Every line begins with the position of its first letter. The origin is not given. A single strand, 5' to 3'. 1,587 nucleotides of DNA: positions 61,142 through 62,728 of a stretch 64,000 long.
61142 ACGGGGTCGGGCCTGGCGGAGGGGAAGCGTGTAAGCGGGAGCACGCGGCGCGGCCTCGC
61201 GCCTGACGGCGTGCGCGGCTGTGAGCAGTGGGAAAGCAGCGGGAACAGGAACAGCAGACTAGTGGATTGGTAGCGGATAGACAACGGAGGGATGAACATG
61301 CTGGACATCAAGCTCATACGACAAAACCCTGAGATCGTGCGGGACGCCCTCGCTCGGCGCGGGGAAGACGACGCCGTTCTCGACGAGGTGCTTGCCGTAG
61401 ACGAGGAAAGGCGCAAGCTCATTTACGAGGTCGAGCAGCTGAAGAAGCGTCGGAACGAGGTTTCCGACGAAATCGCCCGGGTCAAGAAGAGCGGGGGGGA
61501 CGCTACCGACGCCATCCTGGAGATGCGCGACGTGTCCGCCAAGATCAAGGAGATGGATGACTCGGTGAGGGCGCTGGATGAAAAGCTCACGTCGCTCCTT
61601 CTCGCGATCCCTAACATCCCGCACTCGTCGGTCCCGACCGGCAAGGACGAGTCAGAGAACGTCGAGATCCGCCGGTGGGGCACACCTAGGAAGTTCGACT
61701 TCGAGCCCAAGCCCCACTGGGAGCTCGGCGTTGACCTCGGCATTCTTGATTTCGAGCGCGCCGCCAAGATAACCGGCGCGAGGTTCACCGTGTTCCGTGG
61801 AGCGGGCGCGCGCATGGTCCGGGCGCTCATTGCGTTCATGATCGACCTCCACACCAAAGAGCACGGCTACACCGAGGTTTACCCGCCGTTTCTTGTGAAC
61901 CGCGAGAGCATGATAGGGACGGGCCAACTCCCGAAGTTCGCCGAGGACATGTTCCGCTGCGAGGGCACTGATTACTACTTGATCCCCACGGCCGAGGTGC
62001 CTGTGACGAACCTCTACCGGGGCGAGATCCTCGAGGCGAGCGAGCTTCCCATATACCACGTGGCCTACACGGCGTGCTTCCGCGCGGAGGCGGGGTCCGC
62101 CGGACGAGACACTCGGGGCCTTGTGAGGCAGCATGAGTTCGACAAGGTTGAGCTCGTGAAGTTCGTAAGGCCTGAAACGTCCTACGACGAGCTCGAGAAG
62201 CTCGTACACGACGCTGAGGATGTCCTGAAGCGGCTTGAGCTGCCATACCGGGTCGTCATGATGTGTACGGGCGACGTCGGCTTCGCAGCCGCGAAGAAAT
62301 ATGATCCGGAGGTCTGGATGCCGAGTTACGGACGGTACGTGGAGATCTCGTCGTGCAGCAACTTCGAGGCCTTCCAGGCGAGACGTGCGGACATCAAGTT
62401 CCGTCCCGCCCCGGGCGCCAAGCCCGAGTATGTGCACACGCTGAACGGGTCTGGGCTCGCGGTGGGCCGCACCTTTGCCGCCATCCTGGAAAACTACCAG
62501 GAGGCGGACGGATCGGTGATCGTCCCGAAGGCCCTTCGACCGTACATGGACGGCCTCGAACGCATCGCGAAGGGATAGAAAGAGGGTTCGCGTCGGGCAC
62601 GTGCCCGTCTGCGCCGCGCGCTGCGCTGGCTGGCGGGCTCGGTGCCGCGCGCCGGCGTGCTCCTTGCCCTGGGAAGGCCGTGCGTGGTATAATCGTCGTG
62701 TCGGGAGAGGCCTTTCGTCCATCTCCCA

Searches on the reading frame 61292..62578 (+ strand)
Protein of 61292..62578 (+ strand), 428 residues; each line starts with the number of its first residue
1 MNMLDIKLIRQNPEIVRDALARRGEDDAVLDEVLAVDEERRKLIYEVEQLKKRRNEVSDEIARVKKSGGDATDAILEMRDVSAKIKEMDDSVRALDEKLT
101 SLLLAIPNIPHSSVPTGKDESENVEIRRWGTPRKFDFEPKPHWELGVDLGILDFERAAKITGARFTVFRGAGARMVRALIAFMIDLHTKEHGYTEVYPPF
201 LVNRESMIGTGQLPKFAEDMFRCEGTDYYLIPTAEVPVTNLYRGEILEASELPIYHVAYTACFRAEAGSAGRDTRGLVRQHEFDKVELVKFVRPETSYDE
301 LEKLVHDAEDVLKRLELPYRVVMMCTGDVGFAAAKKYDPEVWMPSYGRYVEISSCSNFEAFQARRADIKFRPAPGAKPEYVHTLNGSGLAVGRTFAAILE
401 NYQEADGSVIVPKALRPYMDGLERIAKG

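Call 38: search_protein_families(library=pfam, proteins=[window:61292-62578:+])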
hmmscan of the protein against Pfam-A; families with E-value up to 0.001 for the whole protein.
window:61292-62578:+ (428 aa): 2 families
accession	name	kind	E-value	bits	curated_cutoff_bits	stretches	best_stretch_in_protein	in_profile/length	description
PF00587.30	tRNA-synt_2b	-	1.7e-41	142.7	29.3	1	225-402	8-179/179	tRNA synthetase class II core domain (G, H, P, S and T)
PF02403.27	Seryl_tRNA_N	-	2.4e-34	118.2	28.2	1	3-110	1-108/108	Seryl-tRNA synthetase N-terminal domain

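Call 40: find_encoding_contigs(protein=window:61292-62578:+, flank=4000, max_places=6)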
Protein window:61292-62578:+ (428 aa): 7 contigs read that carry it; 4 places shown.
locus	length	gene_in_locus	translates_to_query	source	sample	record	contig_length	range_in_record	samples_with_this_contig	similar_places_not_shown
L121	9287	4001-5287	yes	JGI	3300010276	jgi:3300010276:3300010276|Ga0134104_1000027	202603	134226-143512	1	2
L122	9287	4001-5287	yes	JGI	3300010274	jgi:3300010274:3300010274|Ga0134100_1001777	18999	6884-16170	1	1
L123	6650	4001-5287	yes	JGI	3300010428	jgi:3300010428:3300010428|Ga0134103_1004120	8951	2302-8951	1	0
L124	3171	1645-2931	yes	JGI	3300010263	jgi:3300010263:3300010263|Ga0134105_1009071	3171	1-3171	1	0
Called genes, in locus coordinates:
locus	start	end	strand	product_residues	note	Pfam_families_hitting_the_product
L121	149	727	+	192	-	PF01558:POR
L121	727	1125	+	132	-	PF13187:Fer4_9 (faint), PF00037:Fer4 (faint), PF12837:Fer4_6 (faint), PF13237:Fer4_10 (weak), PF14697:Fer4_21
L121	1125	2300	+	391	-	PF01855:POR_N, PF17147:PFOR_II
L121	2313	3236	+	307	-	PF02775:TPP_enzyme_C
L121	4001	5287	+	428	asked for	PF02403:Seryl_tRNA_N, PF00587:tRNA-synt_2b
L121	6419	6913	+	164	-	-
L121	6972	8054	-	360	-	-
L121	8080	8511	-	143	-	PF14102:Caps_synth_CapC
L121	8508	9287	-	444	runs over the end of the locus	PF08245:Mur_ligase_M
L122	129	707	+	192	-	PF01558:POR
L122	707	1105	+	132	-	PF13187:Fer4_9 (faint), PF00037:Fer4 (faint), PF12837:Fer4_6 (faint), PF13237:Fer4_10 (weak), PF14697:Fer4_21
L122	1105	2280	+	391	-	PF01855:POR_N, PF17147:PFOR_II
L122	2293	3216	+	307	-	PF02775:TPP_enzyme_C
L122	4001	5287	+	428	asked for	PF02403:Seryl_tRNA_N, PF00587:tRNA-synt_2b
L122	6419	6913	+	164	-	-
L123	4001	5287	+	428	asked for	PF02403:Seryl_tRNA_N, PF00587:tRNA-synt_2b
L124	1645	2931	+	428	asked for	PF02403:Seryl_tRNA_N, PF00587:tRNA-synt_2b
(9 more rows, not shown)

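Call 44: find_homologous_proteins(query=window:61292-62575:+, max_evalue=1e-100)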
Query window:61292-62575:+ (428 aa): 8000 proteins with E <= 1e-100 among 8000 candidates; the best 120 are listed.
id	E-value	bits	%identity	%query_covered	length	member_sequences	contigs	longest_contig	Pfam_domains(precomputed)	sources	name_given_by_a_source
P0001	9.5e-286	965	100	100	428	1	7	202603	PF00587.31,PF02403.28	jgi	-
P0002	3.6e-284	960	100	100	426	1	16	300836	PF00587.31,PF02403.28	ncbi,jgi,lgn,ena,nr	ncbi:MAG TPA: serine--tRNA ligase [Firmicutes bacterium]|nr:serine--tRNA ligase [Bacillota bacterium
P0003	4.8e-284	959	100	100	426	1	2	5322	PF00587.31,PF02403.28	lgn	-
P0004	5.1e-284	959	100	100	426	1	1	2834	PF00587.31,PF02403.28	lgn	-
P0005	1.5e-283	958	100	100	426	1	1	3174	PF00587.31,PF02403.28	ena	-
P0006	6.2e-268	906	93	99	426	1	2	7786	PF00587.31,PF02403.28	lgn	-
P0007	1.6e-267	905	93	99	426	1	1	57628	PF00587.31,PF02403.28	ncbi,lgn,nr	ncbi:MAG: serine--tRNA ligase [Firmicutes bacterium]|nr:serine--tRNA ligase [Bacillota bacterium]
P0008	6.0e-267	903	92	100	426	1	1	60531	PF00587.31,PF02403.28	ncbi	ncbi:MAG: serine--tRNA ligase [Clostridia bacterium]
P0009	6.4e-267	903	93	99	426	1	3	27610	PF00587.31,PF02403.28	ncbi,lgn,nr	ncbi:MAG: seryl-tRNA synthetase [Bacillota bacterium]|nr:seryl-tRNA synthetase [Bacillota bacterium]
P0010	6.5e-267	903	93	99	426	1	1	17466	PF00587.31,PF02403.28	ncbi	-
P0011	1.1e-266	902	93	99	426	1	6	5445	PF00587.31,PF02403.28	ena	-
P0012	3.6e-266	900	93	99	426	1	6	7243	PF00587.31,PF02403.28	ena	-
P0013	4.6e-265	897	92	99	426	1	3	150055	PF00587.31,PF02403.28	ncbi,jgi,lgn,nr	ncbi:MAG: serine--tRNA ligase [Firmicutes bacterium]|nr:serine--tRNA ligase [Bacillota bacterium]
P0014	1.3e-264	895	92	99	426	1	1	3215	PF00587.31,PF02403.28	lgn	-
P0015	6.9e-261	883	90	100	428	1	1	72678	PF00587.31,PF02403.28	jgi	jgi:seryl-tRNA synthetase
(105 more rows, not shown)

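Call 45: find_encoding_contigs(protein=P0002, flank=2000, max_places=10)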
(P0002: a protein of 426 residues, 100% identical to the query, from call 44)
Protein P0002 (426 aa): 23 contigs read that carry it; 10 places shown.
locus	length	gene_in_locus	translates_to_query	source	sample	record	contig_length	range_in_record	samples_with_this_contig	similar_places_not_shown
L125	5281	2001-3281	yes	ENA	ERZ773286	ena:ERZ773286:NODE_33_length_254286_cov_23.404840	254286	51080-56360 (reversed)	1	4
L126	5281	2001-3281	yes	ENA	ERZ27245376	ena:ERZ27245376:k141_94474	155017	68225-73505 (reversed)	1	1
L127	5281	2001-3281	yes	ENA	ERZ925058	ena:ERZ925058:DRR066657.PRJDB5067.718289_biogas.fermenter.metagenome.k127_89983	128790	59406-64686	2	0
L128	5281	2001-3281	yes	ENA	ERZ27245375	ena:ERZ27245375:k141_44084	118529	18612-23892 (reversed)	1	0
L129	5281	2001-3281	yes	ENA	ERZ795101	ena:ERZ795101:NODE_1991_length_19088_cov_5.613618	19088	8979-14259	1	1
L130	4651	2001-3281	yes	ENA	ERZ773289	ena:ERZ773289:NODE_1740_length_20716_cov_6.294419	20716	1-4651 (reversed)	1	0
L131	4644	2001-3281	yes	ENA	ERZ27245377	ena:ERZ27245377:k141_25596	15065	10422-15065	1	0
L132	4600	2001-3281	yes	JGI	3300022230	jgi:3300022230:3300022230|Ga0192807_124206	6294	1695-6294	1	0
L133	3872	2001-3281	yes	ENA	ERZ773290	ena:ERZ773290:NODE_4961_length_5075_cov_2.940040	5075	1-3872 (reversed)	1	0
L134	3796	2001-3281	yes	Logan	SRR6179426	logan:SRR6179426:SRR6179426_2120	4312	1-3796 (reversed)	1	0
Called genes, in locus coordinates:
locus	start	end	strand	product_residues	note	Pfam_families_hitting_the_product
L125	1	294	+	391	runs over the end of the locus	PF01855:POR_N, PF17147:PFOR_II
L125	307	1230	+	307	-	PF02775:TPP_enzyme_C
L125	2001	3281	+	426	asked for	PF02403:Seryl_tRNA_N, PF00587:tRNA-synt_2b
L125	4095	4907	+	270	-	PF07505:DUF5131 (weak), PF04055:Radical_SAM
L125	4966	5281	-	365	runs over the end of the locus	-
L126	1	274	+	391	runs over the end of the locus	PF01855:POR_N, PF17147:PFOR_II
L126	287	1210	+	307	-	PF02775:TPP_enzyme_C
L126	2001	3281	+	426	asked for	PF02403:Seryl_tRNA_N, PF00587:tRNA-synt_2b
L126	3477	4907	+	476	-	PF07505:DUF5131 (faint), PF04055:Radical_SAM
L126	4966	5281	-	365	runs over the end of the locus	-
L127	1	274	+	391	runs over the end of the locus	PF01855:POR_N, PF17147:PFOR_II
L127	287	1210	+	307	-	PF02775:TPP_enzyme_C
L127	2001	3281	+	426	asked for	PF02403:Seryl_tRNA_N, PF00587:tRNA-synt_2b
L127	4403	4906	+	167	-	-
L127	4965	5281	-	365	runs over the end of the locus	-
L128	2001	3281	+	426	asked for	PF02403:Seryl_tRNA_N, PF00587:tRNA-synt_2b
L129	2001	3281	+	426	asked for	PF02403:Seryl_tRNA_N, PF00587:tRNA-synt_2b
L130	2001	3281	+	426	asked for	PF02403:Seryl_tRNA_N, PF00587:tRNA-synt_2b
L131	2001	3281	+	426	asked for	PF02403:Seryl_tRNA_N, PF00587:tRNA-synt_2b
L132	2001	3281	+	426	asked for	PF02403:Seryl_tRNA_N, PF00587:tRNA-synt_2b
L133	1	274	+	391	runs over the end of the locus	PF01855:POR_N, PF17147:PFOR_II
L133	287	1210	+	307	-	PF02775:TPP_enzyme_C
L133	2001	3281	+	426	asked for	PF02403:Seryl_tRNA_N, PF00587:tRNA-synt_2b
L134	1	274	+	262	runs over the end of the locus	?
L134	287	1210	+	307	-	PF02775:TPP_enzyme_C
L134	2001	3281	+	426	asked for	PF02403:Seryl_tRNA_N, PF00587:tRNA-synt_2b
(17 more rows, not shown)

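Call 46: find_encoding_contigs(protein=P0007, flank=2000, max_places=3)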
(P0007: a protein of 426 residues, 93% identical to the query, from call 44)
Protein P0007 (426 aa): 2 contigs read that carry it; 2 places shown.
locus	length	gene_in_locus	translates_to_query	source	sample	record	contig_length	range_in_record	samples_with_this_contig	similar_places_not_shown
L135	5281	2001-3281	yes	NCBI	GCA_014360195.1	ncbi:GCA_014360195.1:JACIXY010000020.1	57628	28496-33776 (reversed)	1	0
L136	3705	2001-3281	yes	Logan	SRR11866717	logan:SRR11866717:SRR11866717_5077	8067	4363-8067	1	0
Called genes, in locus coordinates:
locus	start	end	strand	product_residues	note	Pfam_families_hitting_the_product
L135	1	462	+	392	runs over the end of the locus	PF01855:POR_N, PF17147:PFOR_II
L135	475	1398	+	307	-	PF02775:TPP_enzyme_C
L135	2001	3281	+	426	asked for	PF02403:Seryl_tRNA_N, PF00587:tRNA-synt_2b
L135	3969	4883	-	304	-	PF00005:ABC_tran, PF13304:AAA_21 (faint)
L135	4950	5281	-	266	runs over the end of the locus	PF00528:BPD_transp_1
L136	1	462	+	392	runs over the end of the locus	PF01855:POR_N, PF17147:PFOR_II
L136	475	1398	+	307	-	PF02775:TPP_enzyme_C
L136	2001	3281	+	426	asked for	PF02403:Seryl_tRNA_N, PF00587:tRNA-synt_2b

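Call 47: find_encoding_contigs(protein=P0013, flank=2000, max_places=3)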
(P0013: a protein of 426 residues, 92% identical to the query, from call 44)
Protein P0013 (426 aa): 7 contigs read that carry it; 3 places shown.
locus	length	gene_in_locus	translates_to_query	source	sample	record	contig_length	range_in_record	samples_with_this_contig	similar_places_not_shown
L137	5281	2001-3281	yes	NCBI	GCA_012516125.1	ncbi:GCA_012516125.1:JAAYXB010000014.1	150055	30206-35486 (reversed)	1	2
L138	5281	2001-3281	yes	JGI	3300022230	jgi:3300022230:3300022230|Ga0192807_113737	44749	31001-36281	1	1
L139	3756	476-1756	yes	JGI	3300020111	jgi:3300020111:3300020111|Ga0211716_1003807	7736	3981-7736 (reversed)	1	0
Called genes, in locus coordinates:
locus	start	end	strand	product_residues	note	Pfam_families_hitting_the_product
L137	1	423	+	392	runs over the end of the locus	PF01855:POR_N, PF17147:PFOR_II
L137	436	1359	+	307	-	PF02775:TPP_enzyme_C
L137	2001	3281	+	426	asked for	PF02403:Seryl_tRNA_N, PF00587:tRNA-synt_2b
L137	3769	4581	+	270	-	PF07505:DUF5131 (weak), PF04055:Radical_SAM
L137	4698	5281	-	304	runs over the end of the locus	PF13191:AAA_16 (faint), PF00005:ABC_tran, PF13304:AAA_21 (faint)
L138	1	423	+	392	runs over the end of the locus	PF01855:POR_N, PF17147:PFOR_II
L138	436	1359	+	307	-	PF02775:TPP_enzyme_C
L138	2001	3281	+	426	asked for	PF02403:Seryl_tRNA_N, PF00587:tRNA-synt_2b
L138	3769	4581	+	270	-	PF07505:DUF5131 (weak), PF04055:Radical_SAM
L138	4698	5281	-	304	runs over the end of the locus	PF13191:AAA_16 (faint), PF00005:ABC_tran, PF13304:AAA_21 (faint)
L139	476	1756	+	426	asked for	PF02403:Seryl_tRNA_N, PF00587:tRNA-synt_2b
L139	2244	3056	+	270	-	PF07505:DUF5131 (weak), PF04055:Radical_SAM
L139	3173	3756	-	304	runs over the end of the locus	PF13191:AAA_16 (faint), PF00005:ABC_tran, PF13304:AAA_21 (faint)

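Call 48: find_encoding_contigs(protein=P0015, flank=2000, max_places=3)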
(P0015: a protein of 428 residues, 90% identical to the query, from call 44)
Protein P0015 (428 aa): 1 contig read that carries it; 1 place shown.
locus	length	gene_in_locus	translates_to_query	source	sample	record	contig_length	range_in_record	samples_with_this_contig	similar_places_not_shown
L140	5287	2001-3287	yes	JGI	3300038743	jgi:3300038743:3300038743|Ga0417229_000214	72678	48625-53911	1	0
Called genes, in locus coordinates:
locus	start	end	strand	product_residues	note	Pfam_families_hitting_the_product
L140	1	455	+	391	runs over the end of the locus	PF01855:POR_N, PF17147:PFOR_II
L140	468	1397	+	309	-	PF02775:TPP_enzyme_C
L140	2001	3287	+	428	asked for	PF02403:Seryl_tRNA_N, PF00587:tRNA-synt_2b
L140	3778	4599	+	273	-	PF07505:DUF5131 (weak), PF04055:Radical_SAM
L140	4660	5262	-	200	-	PF00005:ABC_tran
